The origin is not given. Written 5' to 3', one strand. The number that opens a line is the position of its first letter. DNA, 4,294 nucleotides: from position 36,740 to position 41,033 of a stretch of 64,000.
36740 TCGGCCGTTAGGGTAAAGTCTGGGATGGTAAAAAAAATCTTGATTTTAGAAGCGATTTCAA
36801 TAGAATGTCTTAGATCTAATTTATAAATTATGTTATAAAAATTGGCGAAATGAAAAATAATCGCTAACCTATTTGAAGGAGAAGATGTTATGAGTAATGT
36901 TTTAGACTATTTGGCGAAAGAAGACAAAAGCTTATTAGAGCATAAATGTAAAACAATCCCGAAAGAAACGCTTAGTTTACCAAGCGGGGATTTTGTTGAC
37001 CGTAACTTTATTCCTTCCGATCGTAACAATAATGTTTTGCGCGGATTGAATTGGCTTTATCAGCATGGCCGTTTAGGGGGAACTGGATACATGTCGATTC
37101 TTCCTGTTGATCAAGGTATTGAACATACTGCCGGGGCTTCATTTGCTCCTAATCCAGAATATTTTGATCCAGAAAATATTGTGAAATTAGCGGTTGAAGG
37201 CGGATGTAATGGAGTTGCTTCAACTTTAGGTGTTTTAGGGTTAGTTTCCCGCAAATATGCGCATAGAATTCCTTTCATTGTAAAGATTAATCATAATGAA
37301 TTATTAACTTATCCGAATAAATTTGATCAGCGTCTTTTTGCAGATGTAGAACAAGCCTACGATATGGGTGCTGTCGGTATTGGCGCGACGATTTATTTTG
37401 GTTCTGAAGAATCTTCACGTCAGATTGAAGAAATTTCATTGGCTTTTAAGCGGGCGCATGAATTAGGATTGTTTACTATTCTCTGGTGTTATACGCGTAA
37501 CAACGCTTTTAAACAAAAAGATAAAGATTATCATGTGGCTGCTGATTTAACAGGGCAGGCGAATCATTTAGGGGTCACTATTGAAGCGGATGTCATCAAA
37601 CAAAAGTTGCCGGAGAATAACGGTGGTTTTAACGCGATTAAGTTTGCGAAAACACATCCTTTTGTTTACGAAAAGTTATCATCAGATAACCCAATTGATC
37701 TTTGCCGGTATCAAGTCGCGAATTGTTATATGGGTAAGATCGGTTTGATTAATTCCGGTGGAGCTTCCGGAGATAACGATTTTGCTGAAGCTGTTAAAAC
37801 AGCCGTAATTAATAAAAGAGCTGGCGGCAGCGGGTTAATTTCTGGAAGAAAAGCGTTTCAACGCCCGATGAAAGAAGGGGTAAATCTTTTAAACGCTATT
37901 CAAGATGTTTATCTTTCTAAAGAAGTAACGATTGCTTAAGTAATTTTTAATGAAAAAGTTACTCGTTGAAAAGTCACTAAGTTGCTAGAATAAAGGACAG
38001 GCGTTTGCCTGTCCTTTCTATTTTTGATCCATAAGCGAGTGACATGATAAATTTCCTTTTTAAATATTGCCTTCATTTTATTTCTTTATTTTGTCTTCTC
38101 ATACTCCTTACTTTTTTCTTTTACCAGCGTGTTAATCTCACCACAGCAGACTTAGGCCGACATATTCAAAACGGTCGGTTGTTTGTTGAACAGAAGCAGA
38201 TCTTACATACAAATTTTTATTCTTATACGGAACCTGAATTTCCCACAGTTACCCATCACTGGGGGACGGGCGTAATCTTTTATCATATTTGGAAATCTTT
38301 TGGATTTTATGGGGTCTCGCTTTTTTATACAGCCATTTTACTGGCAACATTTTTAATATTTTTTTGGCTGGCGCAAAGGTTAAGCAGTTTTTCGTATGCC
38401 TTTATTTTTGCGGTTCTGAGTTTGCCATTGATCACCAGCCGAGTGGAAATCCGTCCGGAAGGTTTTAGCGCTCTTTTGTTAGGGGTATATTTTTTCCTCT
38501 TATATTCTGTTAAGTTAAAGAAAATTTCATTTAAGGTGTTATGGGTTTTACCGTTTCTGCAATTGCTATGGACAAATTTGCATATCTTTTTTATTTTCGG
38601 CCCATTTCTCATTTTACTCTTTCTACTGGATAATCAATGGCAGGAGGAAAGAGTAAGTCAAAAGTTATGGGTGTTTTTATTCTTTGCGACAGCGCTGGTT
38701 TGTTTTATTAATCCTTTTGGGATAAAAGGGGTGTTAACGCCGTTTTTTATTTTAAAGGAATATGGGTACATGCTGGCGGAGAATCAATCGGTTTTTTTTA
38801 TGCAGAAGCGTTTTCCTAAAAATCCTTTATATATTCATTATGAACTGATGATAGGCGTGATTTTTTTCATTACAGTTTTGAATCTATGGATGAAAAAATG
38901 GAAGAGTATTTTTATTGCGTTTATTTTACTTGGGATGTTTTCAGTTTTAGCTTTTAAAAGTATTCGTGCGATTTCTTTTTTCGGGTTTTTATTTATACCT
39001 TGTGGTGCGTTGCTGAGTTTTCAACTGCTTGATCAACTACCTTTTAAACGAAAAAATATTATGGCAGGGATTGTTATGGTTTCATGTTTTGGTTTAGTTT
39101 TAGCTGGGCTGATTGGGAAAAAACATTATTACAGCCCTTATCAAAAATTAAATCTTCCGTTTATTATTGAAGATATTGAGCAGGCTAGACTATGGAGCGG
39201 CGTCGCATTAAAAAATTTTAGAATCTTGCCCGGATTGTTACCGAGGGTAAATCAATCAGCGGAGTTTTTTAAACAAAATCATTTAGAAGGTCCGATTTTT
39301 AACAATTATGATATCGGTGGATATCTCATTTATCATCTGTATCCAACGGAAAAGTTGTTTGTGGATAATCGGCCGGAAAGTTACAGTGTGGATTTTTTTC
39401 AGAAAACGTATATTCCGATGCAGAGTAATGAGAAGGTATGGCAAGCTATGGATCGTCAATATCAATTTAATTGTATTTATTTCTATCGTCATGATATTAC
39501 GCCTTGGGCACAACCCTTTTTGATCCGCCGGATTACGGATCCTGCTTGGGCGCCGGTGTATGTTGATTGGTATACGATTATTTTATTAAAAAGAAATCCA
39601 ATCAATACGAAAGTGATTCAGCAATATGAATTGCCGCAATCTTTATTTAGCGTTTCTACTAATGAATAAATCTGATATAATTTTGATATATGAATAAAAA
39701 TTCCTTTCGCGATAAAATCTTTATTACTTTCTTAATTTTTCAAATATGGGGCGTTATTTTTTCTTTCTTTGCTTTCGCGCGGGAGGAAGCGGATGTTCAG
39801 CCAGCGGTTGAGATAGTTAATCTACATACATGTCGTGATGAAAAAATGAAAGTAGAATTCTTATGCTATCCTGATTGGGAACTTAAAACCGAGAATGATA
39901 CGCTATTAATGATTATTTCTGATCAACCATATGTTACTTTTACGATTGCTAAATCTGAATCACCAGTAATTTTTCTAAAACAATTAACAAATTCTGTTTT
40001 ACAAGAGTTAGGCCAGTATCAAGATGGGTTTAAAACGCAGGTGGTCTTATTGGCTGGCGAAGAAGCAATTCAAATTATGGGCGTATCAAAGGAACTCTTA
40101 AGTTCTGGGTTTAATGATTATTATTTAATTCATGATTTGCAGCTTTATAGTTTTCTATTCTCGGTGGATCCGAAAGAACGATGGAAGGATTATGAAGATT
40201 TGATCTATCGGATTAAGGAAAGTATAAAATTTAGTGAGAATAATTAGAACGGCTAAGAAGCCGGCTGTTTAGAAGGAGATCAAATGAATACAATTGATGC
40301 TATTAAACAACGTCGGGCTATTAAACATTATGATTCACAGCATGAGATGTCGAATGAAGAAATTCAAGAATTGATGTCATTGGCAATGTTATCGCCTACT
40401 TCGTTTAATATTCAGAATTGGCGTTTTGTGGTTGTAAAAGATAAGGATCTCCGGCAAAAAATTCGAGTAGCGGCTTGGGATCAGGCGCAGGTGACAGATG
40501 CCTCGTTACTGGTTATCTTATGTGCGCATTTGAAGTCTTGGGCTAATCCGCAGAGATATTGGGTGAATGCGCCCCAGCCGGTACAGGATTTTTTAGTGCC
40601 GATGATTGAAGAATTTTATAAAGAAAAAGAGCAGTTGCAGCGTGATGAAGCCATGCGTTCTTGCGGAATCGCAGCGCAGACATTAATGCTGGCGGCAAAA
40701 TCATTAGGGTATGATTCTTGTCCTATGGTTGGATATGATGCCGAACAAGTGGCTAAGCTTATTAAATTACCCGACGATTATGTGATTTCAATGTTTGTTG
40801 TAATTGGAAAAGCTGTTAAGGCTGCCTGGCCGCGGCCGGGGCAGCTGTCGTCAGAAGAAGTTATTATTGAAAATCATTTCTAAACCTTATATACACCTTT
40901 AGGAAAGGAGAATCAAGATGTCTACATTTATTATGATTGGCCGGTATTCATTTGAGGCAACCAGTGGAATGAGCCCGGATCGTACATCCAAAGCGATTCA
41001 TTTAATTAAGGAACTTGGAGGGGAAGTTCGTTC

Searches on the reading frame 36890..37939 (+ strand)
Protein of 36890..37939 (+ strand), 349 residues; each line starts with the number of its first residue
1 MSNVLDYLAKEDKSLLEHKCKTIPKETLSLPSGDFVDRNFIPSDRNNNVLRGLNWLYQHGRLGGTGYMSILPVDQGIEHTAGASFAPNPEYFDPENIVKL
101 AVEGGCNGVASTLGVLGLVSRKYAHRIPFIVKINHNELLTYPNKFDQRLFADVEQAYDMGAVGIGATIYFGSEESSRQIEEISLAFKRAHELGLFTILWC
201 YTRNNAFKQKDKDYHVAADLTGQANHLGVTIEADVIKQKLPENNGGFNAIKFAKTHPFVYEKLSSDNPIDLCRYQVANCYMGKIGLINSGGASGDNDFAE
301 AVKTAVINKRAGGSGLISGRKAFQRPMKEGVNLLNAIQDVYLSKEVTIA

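Call 59: search_protein_families(library=ncbifam, proteins=[window:36890-37939:+], max_evalue=1e-10)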
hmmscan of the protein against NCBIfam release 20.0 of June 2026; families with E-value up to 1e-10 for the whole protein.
window:36890-37939:+ (349 aa): 8 families
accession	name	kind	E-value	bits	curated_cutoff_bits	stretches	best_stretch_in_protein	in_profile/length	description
NF006707.0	PRK09250.1-4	equivalog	2.4e-195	648.5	327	1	2-349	5-355/355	class I fructose-bisphosphate aldolase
NF006705.0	PRK09250.1-2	equivalog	1.1e-170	567.1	682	1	1-349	1-349/349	class I fructose-bisphosphate aldolase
NF006706.0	PRK09250.1-3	equivalog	6.7e-169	561.3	664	1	1-349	1-350/350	class I fructose-bisphosphate aldolase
NF006704.0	PRK09250.1-1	equivalog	2.2e-60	204.1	277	1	46-343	18-307/308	class I fructose-bisphosphate aldolase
NF005321.0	PRK06852.1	equivalog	1.3e-26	93.5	420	1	64-253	33-226/308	aldolase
NF005556.0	PRK07226.1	subfamily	2e-24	86.4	241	1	65-250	18-191/267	2-amino-3,7-dideoxy-D-threo-hept-6-ulosonate synthase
NF040816.1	Fbpase1_Arch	equivalog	1.7e-19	70.3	430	1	69-237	22-183/271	class I fructose-bisphosphate aldolase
TIGR01949.1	ADH_synth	equivalog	5.4e-16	59.1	299.45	1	64-257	12-192/255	2-amino-3,7-dideoxy-D-threo-hept-6-ulosonate synthase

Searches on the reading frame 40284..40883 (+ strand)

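Call 59: search_protein_families(library=ncbifam, proteins=[window:40284-40883:+], max_evalue=1e-10)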
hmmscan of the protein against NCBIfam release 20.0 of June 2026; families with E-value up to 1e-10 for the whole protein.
window:40284-40883:+ (199 aa): 3 families
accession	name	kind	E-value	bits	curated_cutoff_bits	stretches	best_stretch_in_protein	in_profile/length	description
NF003768.0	PRK05365.1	equivalog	6.5e-19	68.2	152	1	9-193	20-196/200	malonic semialdehyde reductase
NF008275.0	PRK11053.1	equivalog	1.1e-18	67.5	227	1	1-82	1-87/217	oxygen-insensitive NAD(P)H nitroreductase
NF008033.1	PRK10765.1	equivalog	8.7e-15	54.8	223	0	2-84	3-84/240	oxygen-insensitive NADPH nitroreductase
